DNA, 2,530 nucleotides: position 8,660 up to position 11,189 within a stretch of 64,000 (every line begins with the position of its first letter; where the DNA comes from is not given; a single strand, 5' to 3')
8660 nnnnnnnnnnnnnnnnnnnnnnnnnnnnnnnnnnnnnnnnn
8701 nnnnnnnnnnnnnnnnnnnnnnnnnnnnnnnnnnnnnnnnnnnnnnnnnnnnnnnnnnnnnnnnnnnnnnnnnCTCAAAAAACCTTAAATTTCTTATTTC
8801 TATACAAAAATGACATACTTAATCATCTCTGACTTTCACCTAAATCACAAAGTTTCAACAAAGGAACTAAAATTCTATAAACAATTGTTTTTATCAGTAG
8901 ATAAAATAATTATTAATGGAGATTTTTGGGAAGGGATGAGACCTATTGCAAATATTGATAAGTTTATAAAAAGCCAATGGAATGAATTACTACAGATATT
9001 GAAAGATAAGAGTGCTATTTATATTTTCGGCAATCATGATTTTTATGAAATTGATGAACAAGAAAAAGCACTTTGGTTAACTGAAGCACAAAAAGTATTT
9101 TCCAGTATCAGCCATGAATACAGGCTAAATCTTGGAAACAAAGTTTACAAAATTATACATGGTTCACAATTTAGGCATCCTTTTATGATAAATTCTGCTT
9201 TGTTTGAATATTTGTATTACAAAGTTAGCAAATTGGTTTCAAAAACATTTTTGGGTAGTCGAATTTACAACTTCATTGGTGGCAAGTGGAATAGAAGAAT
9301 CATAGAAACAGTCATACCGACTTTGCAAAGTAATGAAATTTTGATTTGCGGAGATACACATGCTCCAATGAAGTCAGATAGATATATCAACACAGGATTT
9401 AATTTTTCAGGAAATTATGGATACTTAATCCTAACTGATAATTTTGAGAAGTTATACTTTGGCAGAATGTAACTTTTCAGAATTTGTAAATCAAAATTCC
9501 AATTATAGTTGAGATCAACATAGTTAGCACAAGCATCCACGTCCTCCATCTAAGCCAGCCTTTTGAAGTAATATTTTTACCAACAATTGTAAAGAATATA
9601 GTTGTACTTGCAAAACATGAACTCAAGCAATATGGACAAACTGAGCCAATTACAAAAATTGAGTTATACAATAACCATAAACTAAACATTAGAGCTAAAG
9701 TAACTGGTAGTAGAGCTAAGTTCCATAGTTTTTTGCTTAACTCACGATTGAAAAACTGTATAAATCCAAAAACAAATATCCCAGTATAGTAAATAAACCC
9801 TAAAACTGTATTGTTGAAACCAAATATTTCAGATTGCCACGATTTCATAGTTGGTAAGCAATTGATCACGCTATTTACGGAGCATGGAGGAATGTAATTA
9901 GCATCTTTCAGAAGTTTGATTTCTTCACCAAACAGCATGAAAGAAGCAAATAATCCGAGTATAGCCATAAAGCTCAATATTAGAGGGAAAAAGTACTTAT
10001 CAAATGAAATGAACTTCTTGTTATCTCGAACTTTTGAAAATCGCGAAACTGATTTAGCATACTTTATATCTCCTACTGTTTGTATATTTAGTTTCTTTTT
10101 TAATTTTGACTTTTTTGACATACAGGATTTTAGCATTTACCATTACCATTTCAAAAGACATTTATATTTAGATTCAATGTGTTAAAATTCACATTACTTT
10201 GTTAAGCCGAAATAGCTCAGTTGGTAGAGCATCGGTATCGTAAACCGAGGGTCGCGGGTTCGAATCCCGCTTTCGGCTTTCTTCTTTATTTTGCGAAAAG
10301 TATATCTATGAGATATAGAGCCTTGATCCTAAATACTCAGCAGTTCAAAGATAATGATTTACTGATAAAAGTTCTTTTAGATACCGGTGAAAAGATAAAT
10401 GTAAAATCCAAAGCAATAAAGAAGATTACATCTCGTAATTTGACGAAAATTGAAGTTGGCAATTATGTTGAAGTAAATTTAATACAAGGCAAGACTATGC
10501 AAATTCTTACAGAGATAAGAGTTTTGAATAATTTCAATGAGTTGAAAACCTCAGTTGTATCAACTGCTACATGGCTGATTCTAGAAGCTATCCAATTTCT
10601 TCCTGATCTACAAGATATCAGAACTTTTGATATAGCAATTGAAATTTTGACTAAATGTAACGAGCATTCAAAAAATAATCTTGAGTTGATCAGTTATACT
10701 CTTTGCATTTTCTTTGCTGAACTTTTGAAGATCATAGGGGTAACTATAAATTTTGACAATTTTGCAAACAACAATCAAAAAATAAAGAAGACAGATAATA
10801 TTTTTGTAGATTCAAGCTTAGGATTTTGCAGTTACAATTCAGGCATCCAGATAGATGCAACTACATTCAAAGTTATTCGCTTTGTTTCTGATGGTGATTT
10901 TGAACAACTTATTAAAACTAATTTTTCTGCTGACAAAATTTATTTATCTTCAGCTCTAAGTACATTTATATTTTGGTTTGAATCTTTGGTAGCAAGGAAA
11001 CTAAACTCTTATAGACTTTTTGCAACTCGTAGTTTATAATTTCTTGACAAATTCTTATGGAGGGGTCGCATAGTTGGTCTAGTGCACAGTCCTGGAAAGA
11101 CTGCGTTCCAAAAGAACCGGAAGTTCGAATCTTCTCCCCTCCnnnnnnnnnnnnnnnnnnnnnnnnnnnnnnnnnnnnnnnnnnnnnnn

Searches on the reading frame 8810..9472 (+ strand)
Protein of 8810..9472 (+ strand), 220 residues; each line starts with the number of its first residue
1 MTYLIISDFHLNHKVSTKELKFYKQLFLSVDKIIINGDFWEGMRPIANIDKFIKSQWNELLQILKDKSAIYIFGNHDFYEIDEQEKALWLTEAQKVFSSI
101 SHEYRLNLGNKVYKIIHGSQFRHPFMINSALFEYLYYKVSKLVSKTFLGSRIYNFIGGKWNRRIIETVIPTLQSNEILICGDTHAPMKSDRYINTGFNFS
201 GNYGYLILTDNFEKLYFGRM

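Call 5: search_protein_families(library=pfam, proteins=[window:8810-9472:+], max_evalue=0.01)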
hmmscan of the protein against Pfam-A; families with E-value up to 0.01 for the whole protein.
window:8810-9472:+ (220 aa): 2 families
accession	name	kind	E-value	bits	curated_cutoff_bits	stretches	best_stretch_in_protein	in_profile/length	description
PF00149.33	Metallophos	-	8.8e-09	36.5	21.5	1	1-119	1-116/191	Calcineurin-like phosphoesterase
PF12850.12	Metallophos_2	-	1e-07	32.5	27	1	1-164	1-96/154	Calcineurin-like phosphoesterase superfamily domain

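Call 6: search_protein_families(library=ncbifam, proteins=[window:8810-9472:+], max_evalue=0.01)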
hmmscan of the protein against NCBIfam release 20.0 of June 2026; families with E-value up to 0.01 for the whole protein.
window:8810-9472:+ (220 aa): 4 families
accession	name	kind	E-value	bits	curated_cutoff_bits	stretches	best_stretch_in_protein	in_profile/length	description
TIGR00040.1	yfcE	subfamily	6.1e-07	29.7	56.25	1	1-98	1-83/158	YfcE family phosphodiesterase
NF003743.0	PRK05340.1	equivalog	0.00034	19.9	134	1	1-118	2-116/242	UDP-2,3-diacylglucosamine diphosphatase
TIGR00619.1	sbcd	subfamily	0.0018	18.2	77.65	1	30-103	40-112/252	exonuclease subunit SbcD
TIGR03729.1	acc_ester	subfamily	0.0076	15.7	148.25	0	5-85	4-81/239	putative phosphoesterase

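Call 43: find_encoding_contigs(protein=window:8810-9472:+, flank=10000, max_places=3)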
Protein window:8810-9472:+ (220 aa): 1 contig read that carries it; 1 place shown.
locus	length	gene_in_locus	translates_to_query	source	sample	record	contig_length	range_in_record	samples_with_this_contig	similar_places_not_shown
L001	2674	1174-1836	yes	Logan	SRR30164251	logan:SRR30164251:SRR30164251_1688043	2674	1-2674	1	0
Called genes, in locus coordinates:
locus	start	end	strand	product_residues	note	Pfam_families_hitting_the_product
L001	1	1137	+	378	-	?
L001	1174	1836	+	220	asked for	PF00149:Metallophos (weak), PF12850:Metallophos_2 (weak)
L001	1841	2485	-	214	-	PF07884:VKOR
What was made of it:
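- Tried and rejected: For the phosphoesterase it returned only a 2.7-kb Logan contig (call 43).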

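Call 45: list_cluster_members(proteins=[P0051, P0001, P0002, P0003, window:8810-9472:+, window:7004-8773:+, window:6015-7007:+])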
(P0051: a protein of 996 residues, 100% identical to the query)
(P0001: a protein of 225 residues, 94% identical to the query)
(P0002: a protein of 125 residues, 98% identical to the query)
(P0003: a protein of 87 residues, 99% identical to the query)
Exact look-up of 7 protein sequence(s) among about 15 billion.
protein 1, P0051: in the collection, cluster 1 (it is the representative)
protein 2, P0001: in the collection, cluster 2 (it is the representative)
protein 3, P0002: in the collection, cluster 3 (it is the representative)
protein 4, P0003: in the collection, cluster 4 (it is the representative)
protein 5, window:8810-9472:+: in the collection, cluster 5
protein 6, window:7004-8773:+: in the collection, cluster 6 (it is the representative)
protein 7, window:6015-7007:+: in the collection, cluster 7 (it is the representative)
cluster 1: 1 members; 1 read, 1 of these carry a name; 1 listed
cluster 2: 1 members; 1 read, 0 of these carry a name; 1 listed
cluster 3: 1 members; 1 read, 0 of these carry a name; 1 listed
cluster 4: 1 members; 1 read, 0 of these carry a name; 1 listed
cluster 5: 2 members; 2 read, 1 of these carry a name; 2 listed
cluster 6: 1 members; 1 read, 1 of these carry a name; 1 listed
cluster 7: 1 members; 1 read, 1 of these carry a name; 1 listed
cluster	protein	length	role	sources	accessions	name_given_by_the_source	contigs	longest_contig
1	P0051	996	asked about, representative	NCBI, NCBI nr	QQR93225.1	isoleucine--tRNA ligase [bacterium] | MAG: isoleucine--tRNA ligase [bacterium]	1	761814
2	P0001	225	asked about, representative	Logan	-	-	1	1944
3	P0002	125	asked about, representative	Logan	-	-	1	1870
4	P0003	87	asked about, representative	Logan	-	-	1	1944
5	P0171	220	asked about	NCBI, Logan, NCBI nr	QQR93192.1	metallophosphoesterase family protein [bacterium] | MAG: metallophosphoesterase family protein [bacterium]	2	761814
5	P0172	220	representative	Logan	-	-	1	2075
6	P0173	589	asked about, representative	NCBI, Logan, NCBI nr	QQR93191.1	penicillin-binding protein 2 [bacterium] | MAG: penicillin-binding protein 2 [bacterium]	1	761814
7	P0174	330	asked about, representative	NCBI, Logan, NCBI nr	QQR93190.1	hypothetical protein IPJ91_01870 [bacterium] | MAG: hypothetical protein IPJ91_01870 [bacterium]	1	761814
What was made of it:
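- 8810..9472 (+): Metallophosphoesterase, the last gene of the same-strand run that begins with the giant gene. calls 5, 43, 45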

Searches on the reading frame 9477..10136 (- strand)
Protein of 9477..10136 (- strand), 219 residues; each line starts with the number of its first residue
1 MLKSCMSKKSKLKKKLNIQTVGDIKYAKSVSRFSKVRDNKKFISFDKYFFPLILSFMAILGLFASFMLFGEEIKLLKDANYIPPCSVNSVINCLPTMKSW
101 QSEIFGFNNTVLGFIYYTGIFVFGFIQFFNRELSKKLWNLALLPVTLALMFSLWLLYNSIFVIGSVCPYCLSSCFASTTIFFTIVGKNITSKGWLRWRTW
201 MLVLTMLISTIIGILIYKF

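Call 5: search_protein_families(library=pfam, proteins=[window:9477-10136:-], max_evalue=0.01)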
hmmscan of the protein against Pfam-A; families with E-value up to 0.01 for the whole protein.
window:9477-10136:- (219 aa): 1 family
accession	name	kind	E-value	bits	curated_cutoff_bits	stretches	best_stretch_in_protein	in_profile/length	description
PF07884.19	VKOR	-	1e-32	113.6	27.5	1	53-183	2-132/134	Vitamin K epoxide reductase family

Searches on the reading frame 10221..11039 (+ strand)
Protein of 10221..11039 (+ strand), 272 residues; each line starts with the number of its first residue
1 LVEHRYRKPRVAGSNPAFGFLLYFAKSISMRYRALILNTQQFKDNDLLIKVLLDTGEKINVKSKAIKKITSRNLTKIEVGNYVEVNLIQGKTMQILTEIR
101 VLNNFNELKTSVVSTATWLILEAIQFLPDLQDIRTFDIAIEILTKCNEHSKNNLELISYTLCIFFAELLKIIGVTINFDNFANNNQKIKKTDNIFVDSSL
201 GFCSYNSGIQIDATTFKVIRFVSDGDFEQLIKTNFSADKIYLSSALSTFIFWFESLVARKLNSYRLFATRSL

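Call 5: search_protein_families(library=pfam, proteins=[window:10221-11039:+], max_evalue=0.01)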
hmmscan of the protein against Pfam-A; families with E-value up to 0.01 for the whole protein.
window:10221-11039:+ (272 aa): 2 families
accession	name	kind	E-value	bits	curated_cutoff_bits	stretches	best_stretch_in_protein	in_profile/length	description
PF11967.14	RecO_N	-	8.9e-07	29.3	27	1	30-105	4-80/80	Recombination protein O N terminal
PF02565.21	RecO_C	-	0.00099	19.3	22.1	1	161-241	51-135/157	Recombination protein O C terminal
